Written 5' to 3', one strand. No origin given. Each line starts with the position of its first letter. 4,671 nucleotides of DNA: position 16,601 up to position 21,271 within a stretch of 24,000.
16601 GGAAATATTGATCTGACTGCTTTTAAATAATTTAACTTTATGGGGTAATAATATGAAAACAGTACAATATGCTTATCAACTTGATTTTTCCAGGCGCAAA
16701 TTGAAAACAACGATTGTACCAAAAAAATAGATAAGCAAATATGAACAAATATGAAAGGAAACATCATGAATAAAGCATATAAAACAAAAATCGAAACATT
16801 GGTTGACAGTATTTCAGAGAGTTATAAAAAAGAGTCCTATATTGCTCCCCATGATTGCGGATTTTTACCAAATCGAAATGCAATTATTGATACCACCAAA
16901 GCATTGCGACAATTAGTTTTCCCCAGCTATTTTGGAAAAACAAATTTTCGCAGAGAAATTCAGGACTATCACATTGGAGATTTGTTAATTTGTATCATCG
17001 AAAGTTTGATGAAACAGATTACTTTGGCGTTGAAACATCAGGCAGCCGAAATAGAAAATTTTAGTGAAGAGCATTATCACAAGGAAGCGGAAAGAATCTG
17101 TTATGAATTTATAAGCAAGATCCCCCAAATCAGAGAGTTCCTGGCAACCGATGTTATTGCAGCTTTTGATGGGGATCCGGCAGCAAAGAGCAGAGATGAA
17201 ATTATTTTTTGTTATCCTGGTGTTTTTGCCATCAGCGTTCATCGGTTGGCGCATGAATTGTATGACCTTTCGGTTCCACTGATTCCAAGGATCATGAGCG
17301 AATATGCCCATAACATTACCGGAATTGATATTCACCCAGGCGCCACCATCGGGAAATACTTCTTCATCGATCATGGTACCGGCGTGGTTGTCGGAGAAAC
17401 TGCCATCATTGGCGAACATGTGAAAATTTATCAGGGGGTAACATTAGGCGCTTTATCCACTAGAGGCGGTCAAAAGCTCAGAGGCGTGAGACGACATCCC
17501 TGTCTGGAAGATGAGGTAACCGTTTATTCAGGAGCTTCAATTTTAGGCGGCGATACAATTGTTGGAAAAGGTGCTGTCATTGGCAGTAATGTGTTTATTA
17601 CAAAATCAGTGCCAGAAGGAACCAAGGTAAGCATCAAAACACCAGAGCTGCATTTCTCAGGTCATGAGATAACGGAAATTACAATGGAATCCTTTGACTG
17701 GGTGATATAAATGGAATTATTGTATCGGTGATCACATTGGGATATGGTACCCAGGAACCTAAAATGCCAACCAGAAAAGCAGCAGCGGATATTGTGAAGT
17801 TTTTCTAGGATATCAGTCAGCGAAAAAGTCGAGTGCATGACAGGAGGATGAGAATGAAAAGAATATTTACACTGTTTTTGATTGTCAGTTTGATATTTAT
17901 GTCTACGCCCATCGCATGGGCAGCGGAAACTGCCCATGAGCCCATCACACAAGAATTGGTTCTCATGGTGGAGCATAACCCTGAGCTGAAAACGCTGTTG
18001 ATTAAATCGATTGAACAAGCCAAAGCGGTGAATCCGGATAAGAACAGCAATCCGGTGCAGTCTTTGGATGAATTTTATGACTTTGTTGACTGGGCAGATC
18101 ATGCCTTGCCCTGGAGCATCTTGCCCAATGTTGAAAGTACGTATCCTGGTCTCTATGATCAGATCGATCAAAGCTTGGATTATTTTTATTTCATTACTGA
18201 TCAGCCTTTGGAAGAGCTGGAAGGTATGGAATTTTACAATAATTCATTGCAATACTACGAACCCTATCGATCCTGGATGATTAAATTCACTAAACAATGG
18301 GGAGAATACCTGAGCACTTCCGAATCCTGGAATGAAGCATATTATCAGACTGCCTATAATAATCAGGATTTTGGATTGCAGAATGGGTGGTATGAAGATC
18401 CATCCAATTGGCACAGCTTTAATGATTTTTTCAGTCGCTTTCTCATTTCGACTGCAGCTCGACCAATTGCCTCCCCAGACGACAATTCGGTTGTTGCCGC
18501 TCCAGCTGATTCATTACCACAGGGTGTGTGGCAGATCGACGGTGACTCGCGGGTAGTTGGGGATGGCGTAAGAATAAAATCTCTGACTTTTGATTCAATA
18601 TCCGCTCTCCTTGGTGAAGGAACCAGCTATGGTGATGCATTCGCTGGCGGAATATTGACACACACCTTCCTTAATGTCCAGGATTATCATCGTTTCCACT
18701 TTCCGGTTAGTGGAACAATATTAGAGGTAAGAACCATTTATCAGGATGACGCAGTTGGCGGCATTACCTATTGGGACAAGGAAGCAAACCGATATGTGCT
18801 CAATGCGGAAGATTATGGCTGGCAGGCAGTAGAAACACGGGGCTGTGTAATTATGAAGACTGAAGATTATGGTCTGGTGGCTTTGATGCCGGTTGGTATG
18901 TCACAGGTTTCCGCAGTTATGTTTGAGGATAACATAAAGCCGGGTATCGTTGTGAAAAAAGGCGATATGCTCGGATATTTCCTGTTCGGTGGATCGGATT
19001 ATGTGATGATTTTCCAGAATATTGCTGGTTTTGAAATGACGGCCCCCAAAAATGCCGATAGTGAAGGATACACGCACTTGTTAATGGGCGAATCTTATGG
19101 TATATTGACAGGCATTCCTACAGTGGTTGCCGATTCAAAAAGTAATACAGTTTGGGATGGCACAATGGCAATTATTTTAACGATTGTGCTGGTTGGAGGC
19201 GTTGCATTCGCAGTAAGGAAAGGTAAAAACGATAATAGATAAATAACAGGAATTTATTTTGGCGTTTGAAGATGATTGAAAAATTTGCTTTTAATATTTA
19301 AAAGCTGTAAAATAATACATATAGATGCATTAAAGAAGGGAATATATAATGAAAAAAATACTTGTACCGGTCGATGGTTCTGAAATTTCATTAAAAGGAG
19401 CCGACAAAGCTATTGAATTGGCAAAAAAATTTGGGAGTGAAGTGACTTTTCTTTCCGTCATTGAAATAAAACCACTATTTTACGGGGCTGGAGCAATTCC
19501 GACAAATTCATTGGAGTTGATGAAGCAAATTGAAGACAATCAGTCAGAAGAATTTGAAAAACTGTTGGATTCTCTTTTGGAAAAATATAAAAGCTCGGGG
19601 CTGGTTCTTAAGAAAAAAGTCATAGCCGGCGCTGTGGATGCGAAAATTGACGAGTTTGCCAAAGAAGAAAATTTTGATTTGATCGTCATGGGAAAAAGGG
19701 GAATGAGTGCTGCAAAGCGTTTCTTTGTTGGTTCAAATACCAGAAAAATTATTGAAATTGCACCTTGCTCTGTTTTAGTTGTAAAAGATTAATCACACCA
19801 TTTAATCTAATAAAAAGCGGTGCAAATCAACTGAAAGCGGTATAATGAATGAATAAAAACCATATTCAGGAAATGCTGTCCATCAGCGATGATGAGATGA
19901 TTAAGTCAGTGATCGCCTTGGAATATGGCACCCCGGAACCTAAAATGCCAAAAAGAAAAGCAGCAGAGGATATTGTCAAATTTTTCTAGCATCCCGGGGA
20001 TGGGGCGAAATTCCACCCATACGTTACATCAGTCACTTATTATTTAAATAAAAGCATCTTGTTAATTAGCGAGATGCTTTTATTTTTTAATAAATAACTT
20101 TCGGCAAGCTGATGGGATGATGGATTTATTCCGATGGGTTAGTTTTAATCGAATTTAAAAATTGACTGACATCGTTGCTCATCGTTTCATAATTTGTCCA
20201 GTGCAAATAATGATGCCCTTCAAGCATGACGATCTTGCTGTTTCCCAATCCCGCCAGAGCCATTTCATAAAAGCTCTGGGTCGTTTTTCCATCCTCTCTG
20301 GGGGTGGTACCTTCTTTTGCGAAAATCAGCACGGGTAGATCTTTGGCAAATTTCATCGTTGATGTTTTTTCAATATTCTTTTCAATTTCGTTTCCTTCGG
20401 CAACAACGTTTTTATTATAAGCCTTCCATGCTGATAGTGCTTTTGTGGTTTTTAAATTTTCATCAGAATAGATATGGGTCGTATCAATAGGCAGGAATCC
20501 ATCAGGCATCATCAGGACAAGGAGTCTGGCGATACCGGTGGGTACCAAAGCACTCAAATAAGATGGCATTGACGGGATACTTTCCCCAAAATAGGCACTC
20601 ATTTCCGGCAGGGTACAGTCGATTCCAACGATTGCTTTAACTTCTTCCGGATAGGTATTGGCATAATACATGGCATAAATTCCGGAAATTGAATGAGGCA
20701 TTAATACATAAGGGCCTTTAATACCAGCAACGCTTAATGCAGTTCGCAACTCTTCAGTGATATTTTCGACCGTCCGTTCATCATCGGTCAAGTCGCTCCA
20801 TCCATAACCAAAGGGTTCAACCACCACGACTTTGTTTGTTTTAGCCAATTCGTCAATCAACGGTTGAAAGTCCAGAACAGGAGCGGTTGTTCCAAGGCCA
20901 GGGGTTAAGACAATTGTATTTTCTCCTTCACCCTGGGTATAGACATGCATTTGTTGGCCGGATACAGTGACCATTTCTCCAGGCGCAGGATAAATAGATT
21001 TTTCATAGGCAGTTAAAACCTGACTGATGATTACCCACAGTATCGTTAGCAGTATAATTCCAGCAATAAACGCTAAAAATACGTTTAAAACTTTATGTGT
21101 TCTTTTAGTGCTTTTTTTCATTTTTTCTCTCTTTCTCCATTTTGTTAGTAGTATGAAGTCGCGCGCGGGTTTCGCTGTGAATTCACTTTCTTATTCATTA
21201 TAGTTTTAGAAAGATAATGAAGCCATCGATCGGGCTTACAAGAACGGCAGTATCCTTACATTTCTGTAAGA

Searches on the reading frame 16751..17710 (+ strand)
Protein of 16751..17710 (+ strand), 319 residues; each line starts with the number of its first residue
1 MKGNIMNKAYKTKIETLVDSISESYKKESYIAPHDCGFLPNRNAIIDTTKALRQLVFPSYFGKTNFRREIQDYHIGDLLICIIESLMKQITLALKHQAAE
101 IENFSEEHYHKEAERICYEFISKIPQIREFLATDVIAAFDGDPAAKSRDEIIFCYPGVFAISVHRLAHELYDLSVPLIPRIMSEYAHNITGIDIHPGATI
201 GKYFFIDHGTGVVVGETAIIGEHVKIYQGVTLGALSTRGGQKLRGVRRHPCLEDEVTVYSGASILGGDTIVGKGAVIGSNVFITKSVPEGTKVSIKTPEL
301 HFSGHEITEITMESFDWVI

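Call 56: search_protein_families(library=pfam, proteins=[window:16751-17710:+], max_evalue=0.001)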
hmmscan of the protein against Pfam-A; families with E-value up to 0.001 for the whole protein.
window:16751-17710:+ (319 aa): 1 family
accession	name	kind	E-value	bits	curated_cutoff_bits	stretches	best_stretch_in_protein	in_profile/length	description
PF00132.30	Hexapep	-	2.3e-08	33.8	27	0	197-233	1-35/36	Bacterial transferase hexapeptide (six repeats)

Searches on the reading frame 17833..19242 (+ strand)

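Call 56: search_protein_families(library=pfam, proteins=[window:17833-19242:+], max_evalue=0.001)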
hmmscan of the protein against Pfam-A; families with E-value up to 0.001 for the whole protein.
window:17833-19242:+ (469 aa): 1 family
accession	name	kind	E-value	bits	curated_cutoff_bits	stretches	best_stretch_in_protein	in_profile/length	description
PF02666.20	PS_Dcarbxylase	-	2.2e-34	119.3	22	1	196-397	1-177/198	Phosphatidylserine decarboxylase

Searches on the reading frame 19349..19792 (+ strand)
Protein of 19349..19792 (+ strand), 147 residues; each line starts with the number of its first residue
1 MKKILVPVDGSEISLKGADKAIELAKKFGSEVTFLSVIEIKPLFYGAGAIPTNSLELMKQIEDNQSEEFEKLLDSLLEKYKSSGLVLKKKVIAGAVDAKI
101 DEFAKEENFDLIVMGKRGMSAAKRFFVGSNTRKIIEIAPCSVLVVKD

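Call 56: search_protein_families(library=pfam, proteins=[window:19349-19792:+], max_evalue=0.001)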
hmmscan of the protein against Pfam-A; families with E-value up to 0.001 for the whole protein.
window:19349-19792:+ (147 aa): 1 family
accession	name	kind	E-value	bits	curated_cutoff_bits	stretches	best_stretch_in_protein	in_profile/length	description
PF00582.32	Usp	-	1.2e-31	110.6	24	1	1-146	1-141/141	Universal stress protein family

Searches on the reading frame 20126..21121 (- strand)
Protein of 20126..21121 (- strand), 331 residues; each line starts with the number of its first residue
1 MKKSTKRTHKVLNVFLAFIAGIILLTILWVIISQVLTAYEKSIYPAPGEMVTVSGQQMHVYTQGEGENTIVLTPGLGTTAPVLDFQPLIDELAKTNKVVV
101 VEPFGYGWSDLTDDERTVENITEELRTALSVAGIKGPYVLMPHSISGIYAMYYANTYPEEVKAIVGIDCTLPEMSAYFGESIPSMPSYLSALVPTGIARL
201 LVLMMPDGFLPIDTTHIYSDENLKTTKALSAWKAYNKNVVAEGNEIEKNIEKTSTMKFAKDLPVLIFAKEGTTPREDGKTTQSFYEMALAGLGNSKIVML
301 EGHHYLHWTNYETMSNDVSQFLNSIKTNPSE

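Call 56: search_protein_families(library=pfam, proteins=[window:20126-21121:-], max_evalue=0.001)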
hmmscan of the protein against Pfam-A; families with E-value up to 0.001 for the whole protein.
window:20126-21121:- (331 aa): 3 families
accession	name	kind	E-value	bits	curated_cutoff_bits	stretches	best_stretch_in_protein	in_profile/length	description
PF00561.26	Abhydrolase_1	-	1.8e-06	28.2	25.8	1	69-170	2-105/245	alpha/beta hydrolase fold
PF12697.13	Abhydrolase_6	-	8.6e-05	23.7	26.3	1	70-308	1-208/217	Alpha/beta hydrolase family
PF12146.15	Hydrolase_4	-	0.00057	19.7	27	0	69-166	6-106/239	Serine aminopeptidase, S33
